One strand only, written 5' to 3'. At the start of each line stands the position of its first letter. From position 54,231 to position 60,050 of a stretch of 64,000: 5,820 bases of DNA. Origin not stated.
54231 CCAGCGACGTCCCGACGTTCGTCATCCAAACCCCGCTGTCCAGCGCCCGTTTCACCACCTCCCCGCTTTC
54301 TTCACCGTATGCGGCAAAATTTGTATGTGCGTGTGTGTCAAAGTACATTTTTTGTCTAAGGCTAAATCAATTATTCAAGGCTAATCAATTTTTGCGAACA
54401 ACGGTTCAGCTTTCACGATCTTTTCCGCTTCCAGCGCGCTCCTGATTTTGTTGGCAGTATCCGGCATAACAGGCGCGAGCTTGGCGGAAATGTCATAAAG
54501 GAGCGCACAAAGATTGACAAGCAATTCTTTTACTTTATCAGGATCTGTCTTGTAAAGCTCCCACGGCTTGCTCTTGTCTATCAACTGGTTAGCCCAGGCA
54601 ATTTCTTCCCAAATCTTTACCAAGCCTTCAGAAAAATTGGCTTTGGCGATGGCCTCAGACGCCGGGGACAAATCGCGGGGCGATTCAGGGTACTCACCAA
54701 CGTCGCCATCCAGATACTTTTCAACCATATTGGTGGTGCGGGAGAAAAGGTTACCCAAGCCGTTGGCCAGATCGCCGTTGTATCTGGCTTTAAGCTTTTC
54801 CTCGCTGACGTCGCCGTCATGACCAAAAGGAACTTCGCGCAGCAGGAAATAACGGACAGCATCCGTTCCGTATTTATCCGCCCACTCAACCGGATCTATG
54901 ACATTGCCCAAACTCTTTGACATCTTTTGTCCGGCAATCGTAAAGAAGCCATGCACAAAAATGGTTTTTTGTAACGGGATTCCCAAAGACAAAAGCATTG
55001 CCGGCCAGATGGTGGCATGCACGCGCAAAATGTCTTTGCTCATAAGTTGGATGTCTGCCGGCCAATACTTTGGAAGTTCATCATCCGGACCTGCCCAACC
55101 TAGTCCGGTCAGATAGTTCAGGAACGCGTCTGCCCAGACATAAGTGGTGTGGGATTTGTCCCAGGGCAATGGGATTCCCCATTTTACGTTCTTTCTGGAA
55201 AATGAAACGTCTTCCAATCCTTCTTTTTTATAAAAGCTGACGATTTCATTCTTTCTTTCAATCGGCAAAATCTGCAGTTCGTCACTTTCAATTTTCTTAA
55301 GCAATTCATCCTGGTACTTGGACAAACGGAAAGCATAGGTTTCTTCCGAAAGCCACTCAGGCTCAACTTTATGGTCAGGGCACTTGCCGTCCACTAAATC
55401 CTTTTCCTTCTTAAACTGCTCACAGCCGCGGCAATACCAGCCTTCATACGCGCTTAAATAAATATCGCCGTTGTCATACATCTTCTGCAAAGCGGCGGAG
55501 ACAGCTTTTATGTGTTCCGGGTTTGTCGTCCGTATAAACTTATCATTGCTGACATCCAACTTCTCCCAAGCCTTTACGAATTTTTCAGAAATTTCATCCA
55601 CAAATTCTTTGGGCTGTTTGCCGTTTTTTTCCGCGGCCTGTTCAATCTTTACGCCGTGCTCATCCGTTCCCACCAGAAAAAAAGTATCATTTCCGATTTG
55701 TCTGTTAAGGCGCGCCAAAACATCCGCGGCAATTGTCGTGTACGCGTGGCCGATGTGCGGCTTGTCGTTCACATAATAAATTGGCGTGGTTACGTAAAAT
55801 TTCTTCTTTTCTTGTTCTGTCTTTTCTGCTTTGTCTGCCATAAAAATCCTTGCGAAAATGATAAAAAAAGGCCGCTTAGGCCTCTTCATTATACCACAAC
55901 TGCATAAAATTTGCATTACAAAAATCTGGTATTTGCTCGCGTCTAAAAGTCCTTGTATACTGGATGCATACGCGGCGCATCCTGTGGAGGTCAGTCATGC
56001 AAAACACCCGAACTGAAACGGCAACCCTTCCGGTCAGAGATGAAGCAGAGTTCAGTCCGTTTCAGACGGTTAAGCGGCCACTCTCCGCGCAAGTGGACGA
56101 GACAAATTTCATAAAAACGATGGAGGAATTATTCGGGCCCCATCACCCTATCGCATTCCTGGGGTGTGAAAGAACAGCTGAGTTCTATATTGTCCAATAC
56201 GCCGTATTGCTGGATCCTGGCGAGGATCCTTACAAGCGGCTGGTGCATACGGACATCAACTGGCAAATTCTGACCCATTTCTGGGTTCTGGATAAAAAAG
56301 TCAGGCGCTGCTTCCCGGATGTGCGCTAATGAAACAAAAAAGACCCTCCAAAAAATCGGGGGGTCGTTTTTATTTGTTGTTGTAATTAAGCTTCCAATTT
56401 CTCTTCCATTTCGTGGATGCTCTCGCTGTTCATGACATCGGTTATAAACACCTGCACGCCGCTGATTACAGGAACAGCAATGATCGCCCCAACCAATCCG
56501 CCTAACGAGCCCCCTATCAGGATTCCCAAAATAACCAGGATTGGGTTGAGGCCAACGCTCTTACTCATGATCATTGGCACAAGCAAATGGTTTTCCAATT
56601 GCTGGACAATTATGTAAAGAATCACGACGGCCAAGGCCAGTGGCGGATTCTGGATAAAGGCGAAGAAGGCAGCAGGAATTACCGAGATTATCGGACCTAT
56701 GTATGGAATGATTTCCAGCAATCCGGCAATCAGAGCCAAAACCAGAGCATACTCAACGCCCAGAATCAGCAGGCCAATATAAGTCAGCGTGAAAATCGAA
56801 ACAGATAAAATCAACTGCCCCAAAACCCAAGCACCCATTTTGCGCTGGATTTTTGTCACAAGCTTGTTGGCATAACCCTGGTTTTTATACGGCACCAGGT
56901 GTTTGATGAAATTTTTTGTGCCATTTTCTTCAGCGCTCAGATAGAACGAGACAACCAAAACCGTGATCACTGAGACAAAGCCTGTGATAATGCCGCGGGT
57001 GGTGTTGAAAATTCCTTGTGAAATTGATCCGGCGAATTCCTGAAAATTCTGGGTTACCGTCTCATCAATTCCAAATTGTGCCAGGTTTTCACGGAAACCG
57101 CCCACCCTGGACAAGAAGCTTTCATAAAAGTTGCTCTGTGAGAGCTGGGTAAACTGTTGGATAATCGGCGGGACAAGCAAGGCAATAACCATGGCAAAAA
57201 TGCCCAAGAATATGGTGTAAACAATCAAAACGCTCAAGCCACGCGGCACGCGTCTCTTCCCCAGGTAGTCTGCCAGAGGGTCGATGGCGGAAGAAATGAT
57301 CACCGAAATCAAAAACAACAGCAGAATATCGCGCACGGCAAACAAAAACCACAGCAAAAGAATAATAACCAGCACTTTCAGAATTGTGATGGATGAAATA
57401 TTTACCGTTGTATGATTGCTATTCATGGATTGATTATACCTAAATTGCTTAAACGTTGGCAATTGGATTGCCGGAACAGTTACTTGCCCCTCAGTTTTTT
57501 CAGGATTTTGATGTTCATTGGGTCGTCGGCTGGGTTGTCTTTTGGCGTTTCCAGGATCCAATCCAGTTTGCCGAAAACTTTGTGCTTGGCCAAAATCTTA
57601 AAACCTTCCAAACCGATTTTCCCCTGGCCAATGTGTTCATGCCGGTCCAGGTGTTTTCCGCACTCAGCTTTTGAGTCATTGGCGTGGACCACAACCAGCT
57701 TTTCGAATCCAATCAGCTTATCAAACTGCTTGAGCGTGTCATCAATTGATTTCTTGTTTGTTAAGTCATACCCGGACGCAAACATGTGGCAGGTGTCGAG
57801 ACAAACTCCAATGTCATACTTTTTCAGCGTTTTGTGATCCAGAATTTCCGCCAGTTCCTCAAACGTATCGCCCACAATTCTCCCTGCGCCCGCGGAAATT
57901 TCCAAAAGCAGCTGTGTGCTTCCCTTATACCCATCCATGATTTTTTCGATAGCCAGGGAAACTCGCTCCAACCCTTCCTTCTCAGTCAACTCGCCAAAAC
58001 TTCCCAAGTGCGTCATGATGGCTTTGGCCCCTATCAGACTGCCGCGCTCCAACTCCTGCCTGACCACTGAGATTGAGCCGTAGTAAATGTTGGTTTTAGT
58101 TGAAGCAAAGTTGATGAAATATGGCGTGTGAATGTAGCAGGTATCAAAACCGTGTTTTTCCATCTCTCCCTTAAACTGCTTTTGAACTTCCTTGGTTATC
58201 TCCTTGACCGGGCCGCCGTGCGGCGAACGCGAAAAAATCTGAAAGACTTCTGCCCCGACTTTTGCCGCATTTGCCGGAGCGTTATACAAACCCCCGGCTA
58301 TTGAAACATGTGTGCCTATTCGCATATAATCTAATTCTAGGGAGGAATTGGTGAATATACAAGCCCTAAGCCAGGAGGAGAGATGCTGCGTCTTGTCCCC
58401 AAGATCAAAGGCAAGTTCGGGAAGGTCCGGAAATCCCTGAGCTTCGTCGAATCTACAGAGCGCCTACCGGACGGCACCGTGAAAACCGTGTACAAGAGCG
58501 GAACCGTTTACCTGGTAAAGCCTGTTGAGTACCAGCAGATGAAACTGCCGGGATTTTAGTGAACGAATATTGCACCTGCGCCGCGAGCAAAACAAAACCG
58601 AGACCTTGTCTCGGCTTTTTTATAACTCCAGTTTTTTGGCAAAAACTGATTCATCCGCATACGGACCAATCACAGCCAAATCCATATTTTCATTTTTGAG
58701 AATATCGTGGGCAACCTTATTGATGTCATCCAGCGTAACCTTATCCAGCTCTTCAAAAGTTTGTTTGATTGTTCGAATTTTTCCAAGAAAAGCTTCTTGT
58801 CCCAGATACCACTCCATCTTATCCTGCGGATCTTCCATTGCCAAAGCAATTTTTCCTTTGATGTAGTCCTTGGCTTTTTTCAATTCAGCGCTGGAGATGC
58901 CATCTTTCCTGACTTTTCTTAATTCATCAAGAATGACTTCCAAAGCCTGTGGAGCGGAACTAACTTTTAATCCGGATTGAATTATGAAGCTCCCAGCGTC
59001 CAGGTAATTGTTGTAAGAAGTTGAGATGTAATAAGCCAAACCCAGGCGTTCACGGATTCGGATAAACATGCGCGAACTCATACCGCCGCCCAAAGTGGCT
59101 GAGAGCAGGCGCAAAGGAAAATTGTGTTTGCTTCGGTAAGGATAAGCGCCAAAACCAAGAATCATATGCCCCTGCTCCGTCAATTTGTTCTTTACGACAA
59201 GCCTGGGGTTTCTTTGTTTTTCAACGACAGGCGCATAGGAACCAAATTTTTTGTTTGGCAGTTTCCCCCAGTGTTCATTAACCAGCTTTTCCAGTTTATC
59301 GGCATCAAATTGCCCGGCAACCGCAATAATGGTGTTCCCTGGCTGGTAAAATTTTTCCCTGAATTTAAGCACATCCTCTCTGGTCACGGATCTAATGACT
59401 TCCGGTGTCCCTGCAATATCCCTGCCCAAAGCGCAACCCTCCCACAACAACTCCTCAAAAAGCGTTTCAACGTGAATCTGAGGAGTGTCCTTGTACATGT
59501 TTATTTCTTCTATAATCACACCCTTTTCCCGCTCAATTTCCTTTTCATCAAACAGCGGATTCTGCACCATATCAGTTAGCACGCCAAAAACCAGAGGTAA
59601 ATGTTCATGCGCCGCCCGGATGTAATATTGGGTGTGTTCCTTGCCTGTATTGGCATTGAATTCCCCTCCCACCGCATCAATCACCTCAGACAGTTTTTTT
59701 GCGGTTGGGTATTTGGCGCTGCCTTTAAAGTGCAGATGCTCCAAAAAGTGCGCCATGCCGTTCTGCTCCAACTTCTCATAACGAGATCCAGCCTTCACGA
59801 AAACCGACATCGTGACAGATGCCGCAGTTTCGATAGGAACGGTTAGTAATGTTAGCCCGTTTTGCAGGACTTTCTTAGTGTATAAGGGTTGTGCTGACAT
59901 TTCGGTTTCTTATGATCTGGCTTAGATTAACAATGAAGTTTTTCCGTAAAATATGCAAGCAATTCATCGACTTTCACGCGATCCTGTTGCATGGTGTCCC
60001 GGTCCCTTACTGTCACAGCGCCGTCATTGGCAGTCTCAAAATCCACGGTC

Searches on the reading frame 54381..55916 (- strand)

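Call 98: search_protein_families(library=pfam, proteins=[window:54381-55916:-], max_evalue=1e-8)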
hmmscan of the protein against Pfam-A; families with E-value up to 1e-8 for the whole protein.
window:54381-55916:- (511 aa): 3 families
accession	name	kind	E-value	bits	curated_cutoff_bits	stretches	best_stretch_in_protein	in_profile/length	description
PF09334.17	tRNA-synt_1g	-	9.9e-100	334.5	20.1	2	173-394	163-390/391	tRNA synthetases class I (M)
PF00133.28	tRNA-synt_1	-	1.5e-33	116.6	22.7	2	30-252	15-245/414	tRNA synthetases class I (I, L, M and V)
PF01406.26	tRNA-synt_1e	-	2.5e-19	70.2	27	1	32-185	4-148/301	tRNA synthetases class I (C) catalytic domain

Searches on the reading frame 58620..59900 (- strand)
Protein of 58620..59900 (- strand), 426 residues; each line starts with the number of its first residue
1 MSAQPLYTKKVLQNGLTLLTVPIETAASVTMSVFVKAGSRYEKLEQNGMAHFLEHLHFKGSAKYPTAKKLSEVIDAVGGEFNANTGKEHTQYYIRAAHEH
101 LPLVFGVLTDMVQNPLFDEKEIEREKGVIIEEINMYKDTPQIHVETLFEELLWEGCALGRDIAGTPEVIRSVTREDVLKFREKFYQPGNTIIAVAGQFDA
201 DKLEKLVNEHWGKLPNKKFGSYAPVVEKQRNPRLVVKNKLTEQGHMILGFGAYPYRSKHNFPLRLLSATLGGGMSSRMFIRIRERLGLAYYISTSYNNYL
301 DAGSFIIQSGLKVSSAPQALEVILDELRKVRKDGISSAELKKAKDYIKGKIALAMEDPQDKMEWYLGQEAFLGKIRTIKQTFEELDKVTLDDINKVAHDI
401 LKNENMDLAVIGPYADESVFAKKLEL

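Call 98: search_protein_families(library=pfam, proteins=[window:58620-59900:-], max_evalue=1e-8)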
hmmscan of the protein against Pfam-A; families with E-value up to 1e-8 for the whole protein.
window:58620-59900:- (426 aa): 2 families
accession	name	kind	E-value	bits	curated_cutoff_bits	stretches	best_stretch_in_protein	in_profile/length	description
PF05193.26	Peptidase_M16_C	-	5e-42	144.3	23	1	171-345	1-179/181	Peptidase M16 inactive domain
PF00675.25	Peptidase_M16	-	1.7e-38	132.3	22.3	1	24-165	8-148/149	Insulinase (Peptidase family M16)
